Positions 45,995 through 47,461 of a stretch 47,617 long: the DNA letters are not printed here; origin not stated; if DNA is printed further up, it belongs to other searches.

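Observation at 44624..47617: PLP-decarboxylase / ACAD-fold flavoprotein / aldehyde dehydrogenase cassette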

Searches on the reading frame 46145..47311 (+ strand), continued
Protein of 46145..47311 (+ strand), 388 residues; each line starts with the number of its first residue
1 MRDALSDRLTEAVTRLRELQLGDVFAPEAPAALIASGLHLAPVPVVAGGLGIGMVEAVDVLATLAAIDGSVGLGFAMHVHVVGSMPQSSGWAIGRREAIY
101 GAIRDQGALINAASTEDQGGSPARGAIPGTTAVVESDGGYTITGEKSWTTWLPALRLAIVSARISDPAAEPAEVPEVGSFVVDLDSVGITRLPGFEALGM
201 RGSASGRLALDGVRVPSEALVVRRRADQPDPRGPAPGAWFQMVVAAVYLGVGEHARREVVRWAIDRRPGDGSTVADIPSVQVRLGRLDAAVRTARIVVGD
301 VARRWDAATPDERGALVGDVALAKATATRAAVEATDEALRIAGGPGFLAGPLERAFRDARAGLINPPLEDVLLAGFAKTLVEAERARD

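Call 21: find_related_loci(query=A1, collection=genome_contigs, flank=6000)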
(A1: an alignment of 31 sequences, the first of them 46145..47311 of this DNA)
Query A1 (388 aa) in genome_contigs; peptide patterns used: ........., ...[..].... (x = any residue, [..] = any of these).
149 stretches matched a pattern; 127 encode a relative of the query (tblastn E <= 1e-3); the best 80 are kept; 79 distinct loci.
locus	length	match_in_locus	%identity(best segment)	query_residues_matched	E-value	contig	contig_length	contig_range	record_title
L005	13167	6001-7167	91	1-388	0e+0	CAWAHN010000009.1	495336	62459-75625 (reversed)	MAG: uncultured Chloroflexia bacterium isolate MFD02134.bin.2.85 genome assembly, contig: contig_31737, whole genome sho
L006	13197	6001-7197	74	1-386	3e-176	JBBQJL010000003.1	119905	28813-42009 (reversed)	MAG: Candidatus Limnocylindrales bacterium isolate Co_metawrap_725 Cmw_725_k141_16060609_length_119905_cov_12.0000, whol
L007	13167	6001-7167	74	1-385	5e-165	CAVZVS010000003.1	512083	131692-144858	MAG: uncultured Chloroflexia bacterium isolate MFD02134.bin.2.66 genome assembly, contig: contig_51212, whole genome sho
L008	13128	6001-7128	70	19-385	2e-156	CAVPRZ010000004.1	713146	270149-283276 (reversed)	MAG: uncultured Chloroflexia bacterium isolate MFD10007.bin.2.206 genome assembly, contig: contig_27744, whole genome sh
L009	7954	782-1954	64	1-383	8e-152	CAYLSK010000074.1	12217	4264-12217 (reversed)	MAG TPA_asm: uncultured Anaerolineaceae bacterium isolate SRP119689_co1_178 genome assembly, contig: NODE_7757_length_12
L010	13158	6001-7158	67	2-387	5e-149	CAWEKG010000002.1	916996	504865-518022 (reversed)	MAG: uncultured Chloroflexia bacterium isolate MFD05942.bin.3.126 genome assembly, contig: contig_19167, whole genome sh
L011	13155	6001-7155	68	8-387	1e-147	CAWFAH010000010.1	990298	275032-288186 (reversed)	MAG: uncultured Chloroflexia bacterium isolate MFD00822.bin.2.151 genome assembly, contig: contig_71424, whole genome sh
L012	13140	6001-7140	67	5-386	1e-147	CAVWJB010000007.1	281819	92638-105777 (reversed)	MAG: uncultured Chloroflexia bacterium isolate MFD02242.bin.2.81 genome assembly, contig: contig_45427, whole genome sho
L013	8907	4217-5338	66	7-387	8e-147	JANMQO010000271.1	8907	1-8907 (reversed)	MAG: Chloroflexota bacterium isolate OTE_51_metabat_220 OTE_51_k141_3920726, whole genome shotgun sequence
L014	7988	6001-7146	64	1-385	7e-145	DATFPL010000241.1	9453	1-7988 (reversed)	MAG TPA_asm: Candidatus Limnocylindrales bacterium isolate SMAG_U9302 k141_1119982, whole genome shotgun sequence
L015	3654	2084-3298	64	1-382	7e-148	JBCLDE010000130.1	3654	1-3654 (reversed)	Candidatus Limnocylindrales bacterium isolate SLM_LV1_BS-K20 Node_130_length_3654_cov_90.158608, whole genome shotgun se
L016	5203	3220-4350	64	9-385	1e-143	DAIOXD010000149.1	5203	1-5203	MAG TPA_asm: Candidatus Limnocylindrales bacterium isolate CTOTU41422 NODE_11470_length_5203_cov_4.856449, whole genome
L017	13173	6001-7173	66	2-387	8e-142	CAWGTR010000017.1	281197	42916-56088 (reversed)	MAG: uncultured Chloroflexia bacterium isolate MFD03975.bin.2.87 genome assembly, contig: contig_86260, whole genome sho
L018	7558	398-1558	61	1-384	5e-138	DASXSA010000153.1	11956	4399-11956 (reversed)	MAG TPA_asm: Candidatus Limnocylindrales bacterium isolate SMAG_U4654 k141_296623, whole genome shotgun sequence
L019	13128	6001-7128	63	9-384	2e-137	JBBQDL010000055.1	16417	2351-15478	MAG: Candidatus Limnocylindrales bacterium isolate Co_metawrap_1175 Cmw_1175_k141_11424663_length_16417_cov_11.9973, who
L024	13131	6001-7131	64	7-381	1e-136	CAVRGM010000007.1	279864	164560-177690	MAG: uncultured Chloroflexia bacterium isolate MFD05442.bin.1.287 genome assembly, contig: contig_7491, whole genome sho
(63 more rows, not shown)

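Call 27: predict_structure(alignment_id=A1)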
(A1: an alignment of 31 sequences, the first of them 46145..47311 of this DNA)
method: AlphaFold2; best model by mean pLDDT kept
length: 388 residues; sequences in the alignment: 31
mean_pLDDT: 87.9   pTM: 0.88
mean pLDDT of the five models: 87.9, 87.8, 87.4, 83.4, 82.3
residues with pLDDT >= 90: 228; 70-90: 122; 50-70: 36; < 50: 2
segments of 3 or more residues with pLDDT < 50: none
pLDDT, mean of each block of 10 residues (from residue 1): 92 94 86 98 97 98 93 94 91 90 97 77 75 96 90 94 90 89 97 66 80 95 89 92 95 90 84 88 93 98 97 92 92 87 67 74 59 73 78
secondary structure, 60 per line:
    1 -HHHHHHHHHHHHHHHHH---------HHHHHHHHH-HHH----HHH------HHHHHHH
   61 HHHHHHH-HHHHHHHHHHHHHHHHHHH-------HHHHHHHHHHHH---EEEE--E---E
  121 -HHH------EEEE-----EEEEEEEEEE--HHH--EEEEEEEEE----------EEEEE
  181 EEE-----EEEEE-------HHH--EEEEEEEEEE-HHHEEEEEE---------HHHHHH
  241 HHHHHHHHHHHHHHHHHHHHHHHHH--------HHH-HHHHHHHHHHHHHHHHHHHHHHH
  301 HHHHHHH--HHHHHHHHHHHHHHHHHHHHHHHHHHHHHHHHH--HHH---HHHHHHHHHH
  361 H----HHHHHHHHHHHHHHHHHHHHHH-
elements in order: H2-18 H28-36 H54-67 H69-87 H95-106 E110-113 E131-134 E140-149 E157-165 E176-183 E189-193 E206-215 E220-225 H235-265 H278-307 H310-342 H351-361 H366-387

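Call 36: search_protein_families(library=ncbifam, proteins=[L001:11256-12776:+], max_evalue=0.00001)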
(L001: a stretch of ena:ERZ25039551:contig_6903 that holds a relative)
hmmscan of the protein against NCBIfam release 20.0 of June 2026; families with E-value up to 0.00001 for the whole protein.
L001:11256-12776:+ (506 aa): 43 families (the best 25 are shown)
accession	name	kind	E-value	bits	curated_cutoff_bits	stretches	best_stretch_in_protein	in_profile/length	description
NF010000.0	PRK13473.1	subfamily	2e-194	646.7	615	1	10-487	4-474/475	aminobutyraldehyde dehydrogenase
TIGR01804.1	BADH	equivalog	1.6e-144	481.9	668.6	1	12-481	1-467/467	betaine-aldehyde dehydrogenase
TIGR03374.1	ABALDH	equivalog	4e-144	481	909.3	1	11-485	4-471/472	aminobutyraldehyde dehydrogenase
NF009725.0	PRK13252.1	equivalog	1e-140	469.5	593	1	8-488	6-482/488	betaine-aldehyde dehydrogenase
NF045735.1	PaDhStyDPseudo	equivalog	5.4e-140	467.3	850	1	11-485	5-481/483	phenylacetaldehyde dehydrogenase StyD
TIGR02299.1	HpaE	equivalog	5.2e-136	454.1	638.35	1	11-487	3-478/488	5-carboxymethyl-2-hydroxymuconate semialdehyde dehydrogenase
NF045736.1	PaDhStyDRhodo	equivalog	1.5e-127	426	800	1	11-485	5-477/479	phenylacetaldehyde dehydrogenase StyD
NF007352.0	PRK09847.1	equivalog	3.9e-124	414.9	850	1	3-487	14-493/495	aldehyde dehydrogenase PuuC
NF007497.0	PRK10090.1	equivalog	1.4e-119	400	500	1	4-486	2-478/480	aldehyde dehydrogenase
TIGR03216.1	OH_muco_semi_DH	equivalog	1.1e-118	396.9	693.25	1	12-486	4-480/481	2-hydroxymuconic semialdehyde dehydrogenase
NF006916.0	PRK09407.1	equivalog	4.7e-115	385.2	521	1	23-484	33-491/526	succinic semialdehyde dehydrogenase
NF050026.1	AcaldDHExaC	equivalog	1.4e-114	383.5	900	1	3-489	10-497/503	acetaldehyde dehydrogenase ExaC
TIGR04284.1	aldehy_Rv0768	hypoth_equivalog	6.6e-113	378.2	775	1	11-483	3-476/480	aldehyde dehydrogenase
TIGR01780.1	SSADH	subfamily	3.9e-111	372.1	646.35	1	28-481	1-448/448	succinate-semialdehyde dehydrogenase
NF040792.1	glyc_ald_dh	equivalog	1.4e-107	360.6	760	1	11-489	3-477/488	D-glyceraldehyde dehydrogenase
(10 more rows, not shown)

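Call 37: search_solved_structures(query=L001:11256-12776:+, max_evalue=1e-100)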
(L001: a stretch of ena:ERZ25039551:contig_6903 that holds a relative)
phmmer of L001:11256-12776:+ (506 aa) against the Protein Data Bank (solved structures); distinct sequences matched with E-value up to 1e-100: 79 (the best 60 are shown).
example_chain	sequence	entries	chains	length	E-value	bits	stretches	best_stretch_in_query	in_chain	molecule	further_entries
6c43_A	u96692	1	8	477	9.9e-127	426.7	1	6-486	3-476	Gamma-aminobutyraldehyde dehydrogenase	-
1wnb_A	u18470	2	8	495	1.2e-126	426.3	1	9-486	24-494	Putative betaine aldehyde dehydrogenase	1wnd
4dal_A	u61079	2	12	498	3.3e-126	424.9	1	27-485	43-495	Putative aldehyde dehydrogenase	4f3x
4qf6_A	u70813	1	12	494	1.7e-122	412.7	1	8-486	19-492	Aldehyde dehydrogenase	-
5gtk_A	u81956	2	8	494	6e-122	410.9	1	8-486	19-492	Betaine-aldehyde dehydrogenase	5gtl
5gt6_A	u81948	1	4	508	6.7e-122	410.7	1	8-486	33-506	Betaine-aldehyde dehydrogenase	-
4qet_A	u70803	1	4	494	5.5e-121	407.7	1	8-486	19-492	Aldehyde dehydrogenase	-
4go3_A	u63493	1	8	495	3.1e-117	395.3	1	11-488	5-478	Putative gamma-hydroxymuconic semialdehyde dehydrogenase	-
4go4_A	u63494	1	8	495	3.3e-117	395.2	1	11-488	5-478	Putative gamma-hydroxymuconic semialdehyde dehydrogenase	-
4pz2_A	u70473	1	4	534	1.6e-116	393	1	11-491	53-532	ZmALDH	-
4pxl_A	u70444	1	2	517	1.1e-115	390.2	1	10-489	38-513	Cytosolic aldehyde dehydrogenase RF2C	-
4o5h_A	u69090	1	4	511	3.8e-115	388.4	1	10-486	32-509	Phenylacetaldehyde dehydrogenase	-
6b4r_A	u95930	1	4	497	2.3e-114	385.8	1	11-486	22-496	KauB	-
5iuu_A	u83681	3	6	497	3.4e-113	382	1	11-486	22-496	Aldehyde dehydrogenase family protein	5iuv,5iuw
7jso_A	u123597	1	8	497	9.9e-112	377.2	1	11-486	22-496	Aldehyde dehydrogenase family protein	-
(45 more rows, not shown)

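Call 53: search_protein_representatives(protein=window:46145-47311:+)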
Query: 388 residues. Proteins with E-value up to 0.001 (for the whole library): 3371; up to 1e-10: 711; up to 1e-30: 96. The best 150 are listed.
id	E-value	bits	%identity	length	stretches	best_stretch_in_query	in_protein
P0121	4.3e-131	454.0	61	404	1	2-382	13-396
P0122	1.1e-93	331.0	53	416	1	5-383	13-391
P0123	2.5e-93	329.7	69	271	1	107-383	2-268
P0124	7.3e-73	262.4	60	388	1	84-317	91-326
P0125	6.6e-72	259.2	54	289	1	4-272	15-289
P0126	6.0e-69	249.5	54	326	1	103-386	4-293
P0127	4.8e-63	230.1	50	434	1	3-316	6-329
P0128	5.2e-62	226.7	54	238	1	4-239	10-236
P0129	8.6e-61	222.7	71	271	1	145-330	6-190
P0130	2.0e-59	218.2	66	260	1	117-307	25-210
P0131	1.4e-56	208.8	55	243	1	77-310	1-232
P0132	6.4e-55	203.3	38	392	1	33-377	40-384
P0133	3.8e-54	200.8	53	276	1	4-246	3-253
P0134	9.8e-54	199.4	57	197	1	7-204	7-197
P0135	3.6e-53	197.6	42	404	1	32-376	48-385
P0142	1.4e-51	192.3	40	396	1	9-372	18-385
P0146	3.3e-49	184.6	42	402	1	24-378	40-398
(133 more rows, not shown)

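Call 61: find_related_loci(query=A3, collection=genome_contigs, flank=5000)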
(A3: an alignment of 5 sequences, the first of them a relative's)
Query A3 (404 aa) in genome_contigs; peptide patterns used: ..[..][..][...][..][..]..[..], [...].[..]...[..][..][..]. (x = any residue, [..] = any of these).
600 stretches matched a pattern (row limit reached: there are more); 568 encode a relative of the query (tblastn E <= 1e-3); the best 80 are kept; 80 distinct loci.
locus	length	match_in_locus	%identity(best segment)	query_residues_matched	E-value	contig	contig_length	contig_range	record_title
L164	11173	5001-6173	52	3-390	3e-127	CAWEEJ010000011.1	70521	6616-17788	MAG: uncultured Chloroflexia bacterium isolate MFD03804.bin.2.17 genome assembly, contig: contig_29845, whole genome sho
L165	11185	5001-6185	52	14-399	2e-126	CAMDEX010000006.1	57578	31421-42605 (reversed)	MAG: Litorilinea aerophila isolate TH-08apr19-264 genome assembly, contig: TH-08apr19-C1163, whole genome shotgun sequen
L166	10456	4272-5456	52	14-399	9e-125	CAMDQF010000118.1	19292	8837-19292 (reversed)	MAG: Litorilinea aerophila isolate ZH-03apr19-129 genome assembly, contig: ZH-03apr19-C4281, whole genome shotgun sequen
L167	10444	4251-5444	58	7-398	1e-124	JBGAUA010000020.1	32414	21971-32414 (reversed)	MAG: Anaerolineae bacterium isolate MAG_MBR_AS.19 MBRAS-19_NODE_20_length_32414_cov_4.872097, whole genome shotgun seque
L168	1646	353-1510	50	13-393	2e-130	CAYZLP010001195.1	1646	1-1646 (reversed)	MAG TPA_asm: uncultured Caldilineaceae bacterium isolate binchicken_co176_4 genome assembly, contig: NODE_129846_length_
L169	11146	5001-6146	54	13-390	2e-118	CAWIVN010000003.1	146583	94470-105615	MAG: uncultured Chloroflexia bacterium isolate MFD02979.bin.1.149 genome assembly, contig: contig_11742, whole genome sh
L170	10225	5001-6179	50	1-390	1e-117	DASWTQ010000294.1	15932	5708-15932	MAG TPA_asm: Herpetosiphonaceae bacterium isolate SMAG_U3579 k141_108927, whole genome shotgun sequence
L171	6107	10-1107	55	28-390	4e-116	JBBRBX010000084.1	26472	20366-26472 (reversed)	MAG: Caldilineales bacterium isolate Co_metawrap_2370 Cmw_2370_k141_10039444_length_26472_cov_10.9985, whole genome shot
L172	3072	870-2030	51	7-390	2e-118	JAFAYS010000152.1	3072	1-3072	MAG: Chloroflexota bacterium isolate CP_BM_RX_R8_21 BM_RX_R8_k147_3586025, whole genome shotgun sequence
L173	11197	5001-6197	49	1-396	4e-114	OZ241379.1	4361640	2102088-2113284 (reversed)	MAG: Caldilineaceae bacterium isolate c30b766d-8f23-4913-b24e-f5b6f73fed16 genome assembly, chromosome: 1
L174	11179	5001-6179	52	5-387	3e-113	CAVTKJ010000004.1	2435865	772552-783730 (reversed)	MAG: uncultured Chloroflexia bacterium isolate MFD04716.bin.1.82 genome assembly, contig: contig_17145, whole genome sho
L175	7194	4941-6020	55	41-393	2e-111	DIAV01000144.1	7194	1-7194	MAG TPA_asm: Anaerolineales bacterium UBA5069 UBA5069_contig_12775, whole genome shotgun sequence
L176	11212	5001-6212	50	6-394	6e-111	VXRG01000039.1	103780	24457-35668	MAG: Caldilineaceae bacterium SB0664_bin_27 NODE_194_length_103780_cov_19.650605, whole genome shotgun sequence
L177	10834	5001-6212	49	6-394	3e-110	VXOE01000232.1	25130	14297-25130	MAG: Caldilineaceae bacterium SB0662_bin_25 NODE_1891_length_25130_cov_84.882473, whole genome shotgun sequence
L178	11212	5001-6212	50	6-394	3e-110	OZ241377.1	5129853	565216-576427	MAG: Caldilineaceae bacterium isolate c48d8a7a-b77d-4314-8545-a86a2dcb4724 genome assembly, chromosome: 1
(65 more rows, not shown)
